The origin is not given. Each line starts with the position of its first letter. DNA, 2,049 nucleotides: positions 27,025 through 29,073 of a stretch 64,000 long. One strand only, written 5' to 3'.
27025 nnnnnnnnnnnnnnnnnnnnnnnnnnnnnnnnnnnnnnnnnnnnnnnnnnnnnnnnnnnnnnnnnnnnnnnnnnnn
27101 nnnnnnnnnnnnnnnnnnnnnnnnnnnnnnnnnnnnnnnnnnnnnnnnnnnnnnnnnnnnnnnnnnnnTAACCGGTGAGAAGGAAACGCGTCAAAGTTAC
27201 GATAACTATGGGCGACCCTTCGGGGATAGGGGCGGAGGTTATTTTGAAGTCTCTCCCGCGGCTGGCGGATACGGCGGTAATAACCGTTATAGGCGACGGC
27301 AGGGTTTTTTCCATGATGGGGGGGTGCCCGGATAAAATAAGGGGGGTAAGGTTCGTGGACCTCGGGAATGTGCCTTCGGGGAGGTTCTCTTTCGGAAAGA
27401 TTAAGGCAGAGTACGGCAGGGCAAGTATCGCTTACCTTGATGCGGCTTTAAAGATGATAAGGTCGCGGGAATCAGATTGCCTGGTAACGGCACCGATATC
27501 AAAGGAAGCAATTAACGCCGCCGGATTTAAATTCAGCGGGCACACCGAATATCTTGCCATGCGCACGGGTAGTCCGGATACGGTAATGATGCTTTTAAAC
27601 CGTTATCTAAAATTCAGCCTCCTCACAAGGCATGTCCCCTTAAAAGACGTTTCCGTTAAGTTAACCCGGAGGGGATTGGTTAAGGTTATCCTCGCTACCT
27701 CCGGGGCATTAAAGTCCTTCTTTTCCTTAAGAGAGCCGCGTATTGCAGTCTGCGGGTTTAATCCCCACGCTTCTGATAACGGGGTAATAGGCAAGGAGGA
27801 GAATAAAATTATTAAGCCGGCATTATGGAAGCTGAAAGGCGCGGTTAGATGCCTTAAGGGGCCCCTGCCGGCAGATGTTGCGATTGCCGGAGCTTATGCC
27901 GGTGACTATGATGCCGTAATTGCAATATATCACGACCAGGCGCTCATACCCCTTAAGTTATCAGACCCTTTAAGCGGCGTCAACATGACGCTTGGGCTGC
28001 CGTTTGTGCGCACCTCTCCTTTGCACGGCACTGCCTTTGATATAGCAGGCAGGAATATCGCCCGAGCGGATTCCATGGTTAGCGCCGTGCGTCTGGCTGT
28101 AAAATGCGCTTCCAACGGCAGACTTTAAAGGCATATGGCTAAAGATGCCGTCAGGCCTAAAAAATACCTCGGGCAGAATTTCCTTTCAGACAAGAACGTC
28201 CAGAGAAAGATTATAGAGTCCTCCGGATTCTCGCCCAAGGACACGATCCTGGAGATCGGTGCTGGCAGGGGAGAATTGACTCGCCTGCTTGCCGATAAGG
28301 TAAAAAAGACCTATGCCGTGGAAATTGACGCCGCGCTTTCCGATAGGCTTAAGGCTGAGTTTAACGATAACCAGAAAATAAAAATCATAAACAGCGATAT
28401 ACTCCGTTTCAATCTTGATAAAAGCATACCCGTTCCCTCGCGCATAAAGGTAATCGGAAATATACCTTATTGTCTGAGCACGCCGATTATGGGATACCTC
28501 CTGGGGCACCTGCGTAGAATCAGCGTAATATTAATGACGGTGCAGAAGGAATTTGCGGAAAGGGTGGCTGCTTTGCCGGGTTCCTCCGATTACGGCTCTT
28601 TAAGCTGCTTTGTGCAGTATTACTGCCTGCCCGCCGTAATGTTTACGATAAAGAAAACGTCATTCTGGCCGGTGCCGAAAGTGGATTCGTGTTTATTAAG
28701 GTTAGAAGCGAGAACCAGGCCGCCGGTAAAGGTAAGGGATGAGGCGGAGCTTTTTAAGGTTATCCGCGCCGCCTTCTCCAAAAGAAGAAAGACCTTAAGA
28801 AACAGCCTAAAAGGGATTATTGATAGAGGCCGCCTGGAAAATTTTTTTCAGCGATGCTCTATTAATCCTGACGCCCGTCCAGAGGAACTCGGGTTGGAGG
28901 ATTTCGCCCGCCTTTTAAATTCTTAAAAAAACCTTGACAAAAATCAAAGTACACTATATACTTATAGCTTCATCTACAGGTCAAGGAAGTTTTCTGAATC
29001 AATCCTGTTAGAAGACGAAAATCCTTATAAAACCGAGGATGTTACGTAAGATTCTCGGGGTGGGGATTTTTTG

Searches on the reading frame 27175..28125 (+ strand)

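Call 61: search_protein_families(library=pfam, proteins=[window:27175-28125:+], max_evalue=0.00001)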
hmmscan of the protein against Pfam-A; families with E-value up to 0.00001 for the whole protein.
window:27175-28125:+ (317 aa): 1 family
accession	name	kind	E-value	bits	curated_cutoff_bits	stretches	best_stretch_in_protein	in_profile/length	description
PF04166.17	PdxA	-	1.7e-90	303.8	27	1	58-308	42-286/286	Pyridoxal phosphate biosynthetic protein PdxA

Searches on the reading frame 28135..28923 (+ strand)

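Call 61: search_protein_families(library=pfam, proteins=[window:28135-28923:+], max_evalue=0.00001)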
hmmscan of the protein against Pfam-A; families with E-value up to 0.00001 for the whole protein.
window:28135-28923:+ (263 aa): 2 families
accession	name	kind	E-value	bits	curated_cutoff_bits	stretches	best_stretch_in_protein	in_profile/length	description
PF00398.26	RrnaAD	-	3.3e-61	207.1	24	1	9-262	5-259/263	Ribosomal RNA adenine dimethylase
PF05219.18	DREV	-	7.1e-06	25.8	26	0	13-83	68-144/265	DREV methyltransferase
